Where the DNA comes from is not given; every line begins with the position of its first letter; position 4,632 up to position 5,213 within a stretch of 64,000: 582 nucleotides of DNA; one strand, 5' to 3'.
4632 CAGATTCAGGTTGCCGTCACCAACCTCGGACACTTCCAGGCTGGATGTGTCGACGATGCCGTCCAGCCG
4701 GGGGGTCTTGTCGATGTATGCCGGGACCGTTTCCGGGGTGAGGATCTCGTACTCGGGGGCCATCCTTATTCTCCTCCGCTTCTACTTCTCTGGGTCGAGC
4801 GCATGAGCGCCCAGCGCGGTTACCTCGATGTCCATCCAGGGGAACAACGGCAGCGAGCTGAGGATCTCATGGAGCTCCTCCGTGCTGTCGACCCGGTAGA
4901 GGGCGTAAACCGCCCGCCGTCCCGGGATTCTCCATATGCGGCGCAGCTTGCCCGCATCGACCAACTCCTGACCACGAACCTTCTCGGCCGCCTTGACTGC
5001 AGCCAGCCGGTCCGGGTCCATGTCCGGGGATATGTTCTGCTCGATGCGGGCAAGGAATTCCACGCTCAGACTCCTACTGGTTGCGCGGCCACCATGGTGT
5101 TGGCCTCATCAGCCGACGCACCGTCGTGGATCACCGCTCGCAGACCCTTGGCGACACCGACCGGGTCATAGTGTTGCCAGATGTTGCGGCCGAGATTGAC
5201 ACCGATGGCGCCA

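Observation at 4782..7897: LsrF-like thiolase plus a ferredoxin-fold isomerase and an SDR inside an MTR/5-deoxyribose cluster: candidate oxidative-thiolytic route to DHAP + acyl-CoA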

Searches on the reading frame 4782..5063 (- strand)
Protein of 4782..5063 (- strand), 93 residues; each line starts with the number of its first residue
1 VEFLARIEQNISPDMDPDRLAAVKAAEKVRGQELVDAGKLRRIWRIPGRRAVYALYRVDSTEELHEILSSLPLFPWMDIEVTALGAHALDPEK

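Call 4: search_protein_families(library=pfam, proteins=[window:4782-5063:-])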
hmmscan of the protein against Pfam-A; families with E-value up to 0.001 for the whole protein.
window:4782-5063:- (93 aa): 1 family
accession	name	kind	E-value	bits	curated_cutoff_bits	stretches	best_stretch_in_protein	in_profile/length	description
PF02426.22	MIase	-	1.3e-30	105.8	26.7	1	1-88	1-88/90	Muconolactone delta-isomerase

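Call 5: search_protein_families(library=ncbifam, proteins=[window:4782-5063:-])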
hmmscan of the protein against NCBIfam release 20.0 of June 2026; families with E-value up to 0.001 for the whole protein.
window:4782-5063:- (93 aa): 1 family
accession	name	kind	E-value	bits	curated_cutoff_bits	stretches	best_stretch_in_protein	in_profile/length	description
TIGR03221.1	muco_delta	equivalog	3.2e-26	91.2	130.6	1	3-87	2-86/90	muconolactone Delta-isomerase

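Call 36: find_homologous_proteins(query=window:4782-5063:-, max_evalue=0.00001)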
Query window:4782-5063:- (93 aa): 185 proteins with E <= 0.00001 among 188 candidates; the best 120 are listed.
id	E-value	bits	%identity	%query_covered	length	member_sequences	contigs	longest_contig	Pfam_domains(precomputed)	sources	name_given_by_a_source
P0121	1.3e-53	196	99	100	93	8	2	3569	PF02426.23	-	-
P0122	1.8e-52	193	97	100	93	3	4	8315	PF02426.23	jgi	jgi:muconolactone D-isomerase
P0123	1.9e-51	190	96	99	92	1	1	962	PF02426.23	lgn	-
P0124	5.8e-51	188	97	99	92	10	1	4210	PF02426.23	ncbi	-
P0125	9.7e-51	187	95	99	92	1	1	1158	PF02426.23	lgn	-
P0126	1.9e-50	186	95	99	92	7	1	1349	PF02426.23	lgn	-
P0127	3.8e-50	185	95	99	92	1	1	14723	PF02426.23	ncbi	-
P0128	5.0e-50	185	93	99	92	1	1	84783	PF02426.23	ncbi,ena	-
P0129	5.9e-50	185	96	99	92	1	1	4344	PF02426.23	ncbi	-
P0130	7.4e-50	184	93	99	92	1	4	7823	PF02426.23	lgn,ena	-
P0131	9.7e-50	184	95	99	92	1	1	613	PF02426.23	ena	-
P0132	1.3e-49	184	95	99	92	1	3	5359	PF02426.23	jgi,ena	-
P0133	1.4e-49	184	93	99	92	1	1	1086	PF02426.23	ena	-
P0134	1.5e-49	184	93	99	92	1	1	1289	PF02426.23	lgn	-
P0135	2.0e-49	183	93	99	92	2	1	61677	PF02426.23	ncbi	-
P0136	2.1e-49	183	92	99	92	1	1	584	PF02426.23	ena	-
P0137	3.0e-49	183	93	99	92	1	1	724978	PF02426.23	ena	-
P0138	3.2e-49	182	93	99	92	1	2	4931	PF02426.23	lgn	-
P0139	5.7e-49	182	92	99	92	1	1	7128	PF02426.23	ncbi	-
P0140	7.5e-49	181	92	99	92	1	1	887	PF02426.23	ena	-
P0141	7.8e-49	181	93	99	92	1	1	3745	PF02426.23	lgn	-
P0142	1.2e-48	181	92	99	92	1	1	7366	PF02426.23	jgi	jgi:muconolactone D-isomerase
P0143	2.1e-48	180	91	99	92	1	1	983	PF02426.23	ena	-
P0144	2.8e-48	179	91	99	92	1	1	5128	PF02426.23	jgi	jgi:muconolactone D-isomerase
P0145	4.4e-48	179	89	100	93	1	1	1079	PF02426.23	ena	-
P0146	6.1e-48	178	88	100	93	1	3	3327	PF02426.23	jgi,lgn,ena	-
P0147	9.6e-48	178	93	99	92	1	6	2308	PF02426.23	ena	-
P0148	1.5e-47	177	87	100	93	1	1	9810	PF02426.23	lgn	-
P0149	1.6e-47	177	90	100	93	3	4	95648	PF02426.23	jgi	jgi:muconolactone D-isomerase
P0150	1.7e-47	177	89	99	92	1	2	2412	PF02426.23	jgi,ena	-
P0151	1.7e-47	177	87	100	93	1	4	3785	PF02426.23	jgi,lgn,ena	jgi:muconolactone D-isomerase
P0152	1.8e-47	177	91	99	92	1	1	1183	PF02426.23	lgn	-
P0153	2.5e-47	176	92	99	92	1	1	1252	PF02426.23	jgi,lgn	jgi:muconolactone D-isomerase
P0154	3.1e-47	176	87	100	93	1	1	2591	PF02426.23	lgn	-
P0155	3.1e-47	176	88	100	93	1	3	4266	PF02426.23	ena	-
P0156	1.6e-46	174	92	98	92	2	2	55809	PF02426.23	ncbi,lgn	-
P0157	1.6e-46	174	87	99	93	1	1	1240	PF02426.23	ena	-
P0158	2.8e-46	173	86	100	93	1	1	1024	PF02426.23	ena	-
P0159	4.2e-46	172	87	99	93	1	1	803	PF02426.23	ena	-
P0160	4.6e-46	172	89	99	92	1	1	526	PF02426.23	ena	-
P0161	6.0e-46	172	90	99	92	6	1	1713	PF02426.23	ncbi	-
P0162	7.9e-46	172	86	100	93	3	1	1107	PF02426.23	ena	-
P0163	2.9e-45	170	86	99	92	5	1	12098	PF02426.23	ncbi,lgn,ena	-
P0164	3.6e-45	169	86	100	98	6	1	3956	PF02426.23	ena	-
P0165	3.9e-45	169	89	99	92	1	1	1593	PF02426.23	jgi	jgi:muconolactone D-isomerase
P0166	4.4e-45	169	88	99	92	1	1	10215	PF02426.23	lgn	-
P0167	7.0e-45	169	84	100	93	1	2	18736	PF02426.23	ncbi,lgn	ncbi:MAG: muconolactone Delta-isomerase family protein [Actinomycetota bacterium]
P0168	8.8e-45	168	83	100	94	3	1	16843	PF02426.23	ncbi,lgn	-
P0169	9.6e-45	168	85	100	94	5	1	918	PF02426.23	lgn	-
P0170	1.2e-44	168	82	100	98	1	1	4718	PF02426.23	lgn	-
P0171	1.4e-44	168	83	100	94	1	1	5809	PF02426.23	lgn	-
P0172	1.6e-44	167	89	98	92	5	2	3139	PF02426.23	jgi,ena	jgi:muconolactone D-isomerase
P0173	2.5e-44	167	84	100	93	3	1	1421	PF02426.23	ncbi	-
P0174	3.8e-44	166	84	100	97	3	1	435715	PF02426.23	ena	-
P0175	4.1e-44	166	87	98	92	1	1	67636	PF02426.23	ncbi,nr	ncbi:MAG: muconolactone delta-isomerase [bacterium]|nr:muconolactone delta-isomerase [bacterium]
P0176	4.7e-44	166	85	98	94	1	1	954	PF02426.23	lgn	-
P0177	6.4e-44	166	86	98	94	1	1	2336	PF02426.23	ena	-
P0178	6.5e-44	166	84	100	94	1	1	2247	PF02426.23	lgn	-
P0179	8.1e-44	165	84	98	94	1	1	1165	PF02426.23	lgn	-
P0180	8.8e-44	165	94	88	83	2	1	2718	PF02426.23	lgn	-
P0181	1.1e-43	165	84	99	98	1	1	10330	PF02426.23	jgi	jgi:muconolactone D-isomerase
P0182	1.1e-43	165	84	98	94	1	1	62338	PF02426.23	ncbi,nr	ncbi:MAG: muconolactone Delta-isomerase family protein [Actinomycetota bacterium]|nr:muconolactone D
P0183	1.2e-43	165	84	98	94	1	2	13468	PF02426.23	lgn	-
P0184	1.2e-43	165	82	100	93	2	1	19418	PF02426.23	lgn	-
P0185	1.4e-43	164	82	100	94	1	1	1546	PF02426.23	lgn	-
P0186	1.7e-43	164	85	98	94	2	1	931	PF02426.23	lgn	-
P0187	1.7e-43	164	85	98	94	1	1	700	PF02426.23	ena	-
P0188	2.2e-43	164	85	98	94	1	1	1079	PF02426.23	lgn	-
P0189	2.4e-43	164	79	99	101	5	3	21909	PF02426.23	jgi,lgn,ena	-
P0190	2.4e-43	164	80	100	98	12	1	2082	PF02426.23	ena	-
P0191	4.9e-43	163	85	98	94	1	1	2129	PF02426.23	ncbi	-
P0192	6.3e-43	162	80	100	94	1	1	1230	PF02426.23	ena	-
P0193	1.0e-42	162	79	99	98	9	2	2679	PF02426.23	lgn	-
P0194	1.2e-42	161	82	98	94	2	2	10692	PF02426.23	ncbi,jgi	jgi:muconolactone D-isomerase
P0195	1.5e-42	161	80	99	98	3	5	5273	PF02426.23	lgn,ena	-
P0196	1.7e-42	161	80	98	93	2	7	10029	PF02426.23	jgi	jgi:muconolactone D-isomerase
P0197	2.4e-42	160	80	100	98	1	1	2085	PF02426.23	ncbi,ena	-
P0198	2.6e-42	160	78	100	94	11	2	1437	PF02426.23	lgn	-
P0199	3.3e-42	160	78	100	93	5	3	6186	PF02426.23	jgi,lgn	jgi:muconolactone D-isomerase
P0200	3.5e-42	160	84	98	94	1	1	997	PF02426.23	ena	-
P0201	4.2e-42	160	82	98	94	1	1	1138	PF02426.23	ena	-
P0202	5.0e-42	159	82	100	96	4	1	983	PF02426.23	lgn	-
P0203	6.6e-42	159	80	100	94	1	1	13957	PF02426.23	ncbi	-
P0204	6.6e-42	159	78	100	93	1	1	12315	PF02426.23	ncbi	-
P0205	7.0e-42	159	78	98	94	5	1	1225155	PF02426.23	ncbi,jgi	-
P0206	8.0e-42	159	78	98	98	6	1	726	PF02426.23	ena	-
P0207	1.2e-41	158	78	100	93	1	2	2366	PF02426.23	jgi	-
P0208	1.6e-41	158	82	97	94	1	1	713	PF02426.23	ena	-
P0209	3.9e-41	157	81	98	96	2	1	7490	PF02426.23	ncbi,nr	ncbi:MAG: muconolactone Delta-isomerase family protein [Actinomycetota bacterium]|nr:muconolactone D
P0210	4.4e-41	156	80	98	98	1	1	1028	PF02426.23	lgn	-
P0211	5.9e-41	156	77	100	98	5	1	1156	PF02426.23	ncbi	-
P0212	6.4e-41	156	75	100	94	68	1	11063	PF02426.23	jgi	-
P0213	6.6e-41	156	76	100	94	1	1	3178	PF02426.23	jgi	jgi:muconolactone D-isomerase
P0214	7.6e-41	156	79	98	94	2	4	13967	PF02426.23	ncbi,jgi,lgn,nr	ncbi:MAG: muconolactone delta-isomerase [Actinobacteria bacterium]|nr:muconolactone delta-isomerase 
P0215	8.6e-41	156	75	100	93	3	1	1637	PF02426.23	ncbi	-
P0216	1.0e-40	155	76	100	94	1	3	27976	PF02426.23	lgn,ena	-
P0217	1.6e-40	155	79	97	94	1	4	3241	PF02426.23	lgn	-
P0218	2.5e-40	154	75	100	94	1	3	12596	PF02426.23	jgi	-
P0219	2.5e-40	154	79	98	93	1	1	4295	PF02426.23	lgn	-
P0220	2.7e-40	154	76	99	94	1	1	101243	PF02426.23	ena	-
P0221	2.9e-40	154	78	99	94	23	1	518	PF02426.23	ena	-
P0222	5.1e-40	153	81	98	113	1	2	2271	PF02426.23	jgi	jgi:muconolactone D-isomerase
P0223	5.3e-40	153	75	99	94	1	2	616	PF02426.23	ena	-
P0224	8.2e-40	152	76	99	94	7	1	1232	PF02426.23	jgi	jgi:muconolactone D-isomerase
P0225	1.2e-39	152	75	100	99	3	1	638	PF02426.23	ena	-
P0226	1.6e-39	151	78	97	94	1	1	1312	PF02426.23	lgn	-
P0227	1.7e-39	151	76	100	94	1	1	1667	PF02426.23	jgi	jgi:muconolactone D-isomerase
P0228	2.5e-39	151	74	100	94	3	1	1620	PF02426.23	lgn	-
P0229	2.9e-39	151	76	100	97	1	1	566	PF02426.23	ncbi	-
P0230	4.0e-39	150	76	99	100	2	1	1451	PF02426.23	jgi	jgi:muconolactone D-isomerase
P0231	5.0e-39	150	76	98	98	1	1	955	PF02426.23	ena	-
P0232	5.7e-39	150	76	100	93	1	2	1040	PF02426.23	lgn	-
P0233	6.2e-39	150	77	98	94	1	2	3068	PF02426.23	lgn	-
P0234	9.6e-39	149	77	98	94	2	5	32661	PF02426.23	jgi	jgi:muconolactone D-isomerase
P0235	1.1e-38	149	73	100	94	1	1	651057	PF02426.23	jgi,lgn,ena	-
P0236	1.1e-38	149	78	97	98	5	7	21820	PF02426.23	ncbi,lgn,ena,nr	ncbi:MAG: muconolactone Delta-isomerase family protein [Nocardioidaceae bacterium]|nr:muconolactone 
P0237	1.2e-38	149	74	100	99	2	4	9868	PF02426.23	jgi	jgi:muconolactone D-isomerase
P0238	1.3e-38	149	74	100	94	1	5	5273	PF02426.23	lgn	-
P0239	1.5e-38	148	77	98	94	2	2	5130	PF02426.23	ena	-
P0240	1.7e-38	148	74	100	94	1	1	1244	PF02426.23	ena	-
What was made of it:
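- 4782..5063 (-): 93-aa muconolactone-isomerase-fold protein (MI93), immediately downstream of lsrF; proposed proton-shift isomerase/tautomerase. The subfamily was found only in this cluster type (call 36).
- MI93 is confined to one lineage (call 36).
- Tried and rejected: MI93 homologue search (call 36).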

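Call 37: find_encoding_contigs(protein=P0235, flank=10000, max_places=2)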
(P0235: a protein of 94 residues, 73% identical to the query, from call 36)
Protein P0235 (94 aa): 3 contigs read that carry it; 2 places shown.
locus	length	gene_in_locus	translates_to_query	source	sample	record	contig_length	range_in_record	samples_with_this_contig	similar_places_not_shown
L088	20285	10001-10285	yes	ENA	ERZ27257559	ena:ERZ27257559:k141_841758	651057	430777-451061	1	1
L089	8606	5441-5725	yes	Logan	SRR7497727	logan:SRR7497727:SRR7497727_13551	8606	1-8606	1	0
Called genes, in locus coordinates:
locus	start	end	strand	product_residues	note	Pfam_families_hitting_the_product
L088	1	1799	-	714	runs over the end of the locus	PF21226:MalQ_N, PF02446:Glyco_hydro_77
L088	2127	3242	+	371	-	PF00532:Peripla_BP_1, PF13407:Peripla_BP_4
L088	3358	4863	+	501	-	PF00005:ABC_tran, PF13304:AAA_21 (faint), PF00005:ABC_tran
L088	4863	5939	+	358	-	PF02653:BPD_transp_2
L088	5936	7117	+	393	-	PF01008:IF-2B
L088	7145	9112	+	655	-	PF00596:Aldolase_II, PF00106:adh_short, PF08659:KR (faint), PF13561:adh_short_C2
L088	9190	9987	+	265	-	PF01791:DeoC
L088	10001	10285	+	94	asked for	PF02426:MIase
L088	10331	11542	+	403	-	PF01636:APH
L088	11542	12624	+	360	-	PF01008:IF-2B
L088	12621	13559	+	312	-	PF00456:Transketolase_N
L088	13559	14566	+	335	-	PF02779:Transket_pyr, PF02780:Transketolase_C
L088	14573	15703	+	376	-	PF00016:RuBisCO_large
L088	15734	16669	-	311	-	PF04545:Sigma70_r4 (weak), PF12802:MarR_2 (faint), PF13384:HTH_23, PF13545:HTH_Crp_2 (faint), PF04198:Sugar-bind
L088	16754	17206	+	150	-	PF05025:RbsD_FucU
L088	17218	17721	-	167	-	PF13302:Acetyltransf_3, PF00583:Acetyltransf_1, PF13523:Acetyltransf_8 (weak)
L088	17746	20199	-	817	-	PF12768:Rax2 (faint), PF17164:DUF5122 (faint)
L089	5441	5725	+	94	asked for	PF02426:MIase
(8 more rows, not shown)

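Call 42: search_solved_structures(query=L088:14573-15700:+, max_evalue=0.00001, show_alignments=2)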
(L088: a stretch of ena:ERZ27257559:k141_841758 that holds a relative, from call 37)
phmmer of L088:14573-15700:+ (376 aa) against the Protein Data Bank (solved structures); distinct sequences matched with E-value up to 0.00001: 99 (the best 60 are shown).
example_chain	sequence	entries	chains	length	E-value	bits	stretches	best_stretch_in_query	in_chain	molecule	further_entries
3qfw_A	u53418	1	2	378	4.2e-80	272.8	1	9-368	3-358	Ribulose-1,5-bisphosphate carboxylase/oxygenase large subunit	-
4nas_A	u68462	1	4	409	5e-47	163.9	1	16-373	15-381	Ribulose-bisphosphate carboxylase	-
3fk4_A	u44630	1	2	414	4.5e-46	160.8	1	76-375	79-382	RuBisCO-like protein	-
2oek_A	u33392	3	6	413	1.8e-45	158.8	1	14-375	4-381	2,3-diketo-5-methylthiopentyl-1-phosphate enolase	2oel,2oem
2oej_A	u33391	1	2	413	2.5e-44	155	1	14-375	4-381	2,3-diketo-5-methylthiopentyl-1-phosphate enolase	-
2zvi_A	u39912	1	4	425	8.9e-42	146.7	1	15-374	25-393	2,3-diketo-5-methylthiopentyl-1-phosphate enolase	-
6hun_A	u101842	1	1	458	1.8e-41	145.6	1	89-374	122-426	Ribulose bisphosphate carboxylase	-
1tel_A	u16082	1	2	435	4.5e-41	144.3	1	75-334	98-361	ribulose bisphosphate carboxylase, large subunit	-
1ykw_A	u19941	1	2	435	6.3e-41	143.9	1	75-334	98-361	RuBisCO-like protein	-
2qyg_A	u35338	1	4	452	2.6e-40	141.8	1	72-335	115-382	Ribulose bisphosphate carboxylase-like protein 2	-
2cwx_A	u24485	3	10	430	4.9e-36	127.8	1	84-376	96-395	Ribulose bisphosphate carboxylase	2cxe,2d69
3a13_A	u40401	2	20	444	3.8e-32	115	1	86-375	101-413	Ribulose bisphosphate carboxylase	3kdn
8u66_A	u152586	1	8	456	4e-32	114.9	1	95-375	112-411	Rubisco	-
3kdo_A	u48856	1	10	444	4.4e-32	114.8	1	86-306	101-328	Ribulose bisphosphate carboxylase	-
1geh_A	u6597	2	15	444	8.4e-32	113.8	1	86-291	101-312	RIBULOSE-1,5-BISPHOSPHATE CARBOXYLASE/OXYGENASE | Ribulose bisphosphate carboxylase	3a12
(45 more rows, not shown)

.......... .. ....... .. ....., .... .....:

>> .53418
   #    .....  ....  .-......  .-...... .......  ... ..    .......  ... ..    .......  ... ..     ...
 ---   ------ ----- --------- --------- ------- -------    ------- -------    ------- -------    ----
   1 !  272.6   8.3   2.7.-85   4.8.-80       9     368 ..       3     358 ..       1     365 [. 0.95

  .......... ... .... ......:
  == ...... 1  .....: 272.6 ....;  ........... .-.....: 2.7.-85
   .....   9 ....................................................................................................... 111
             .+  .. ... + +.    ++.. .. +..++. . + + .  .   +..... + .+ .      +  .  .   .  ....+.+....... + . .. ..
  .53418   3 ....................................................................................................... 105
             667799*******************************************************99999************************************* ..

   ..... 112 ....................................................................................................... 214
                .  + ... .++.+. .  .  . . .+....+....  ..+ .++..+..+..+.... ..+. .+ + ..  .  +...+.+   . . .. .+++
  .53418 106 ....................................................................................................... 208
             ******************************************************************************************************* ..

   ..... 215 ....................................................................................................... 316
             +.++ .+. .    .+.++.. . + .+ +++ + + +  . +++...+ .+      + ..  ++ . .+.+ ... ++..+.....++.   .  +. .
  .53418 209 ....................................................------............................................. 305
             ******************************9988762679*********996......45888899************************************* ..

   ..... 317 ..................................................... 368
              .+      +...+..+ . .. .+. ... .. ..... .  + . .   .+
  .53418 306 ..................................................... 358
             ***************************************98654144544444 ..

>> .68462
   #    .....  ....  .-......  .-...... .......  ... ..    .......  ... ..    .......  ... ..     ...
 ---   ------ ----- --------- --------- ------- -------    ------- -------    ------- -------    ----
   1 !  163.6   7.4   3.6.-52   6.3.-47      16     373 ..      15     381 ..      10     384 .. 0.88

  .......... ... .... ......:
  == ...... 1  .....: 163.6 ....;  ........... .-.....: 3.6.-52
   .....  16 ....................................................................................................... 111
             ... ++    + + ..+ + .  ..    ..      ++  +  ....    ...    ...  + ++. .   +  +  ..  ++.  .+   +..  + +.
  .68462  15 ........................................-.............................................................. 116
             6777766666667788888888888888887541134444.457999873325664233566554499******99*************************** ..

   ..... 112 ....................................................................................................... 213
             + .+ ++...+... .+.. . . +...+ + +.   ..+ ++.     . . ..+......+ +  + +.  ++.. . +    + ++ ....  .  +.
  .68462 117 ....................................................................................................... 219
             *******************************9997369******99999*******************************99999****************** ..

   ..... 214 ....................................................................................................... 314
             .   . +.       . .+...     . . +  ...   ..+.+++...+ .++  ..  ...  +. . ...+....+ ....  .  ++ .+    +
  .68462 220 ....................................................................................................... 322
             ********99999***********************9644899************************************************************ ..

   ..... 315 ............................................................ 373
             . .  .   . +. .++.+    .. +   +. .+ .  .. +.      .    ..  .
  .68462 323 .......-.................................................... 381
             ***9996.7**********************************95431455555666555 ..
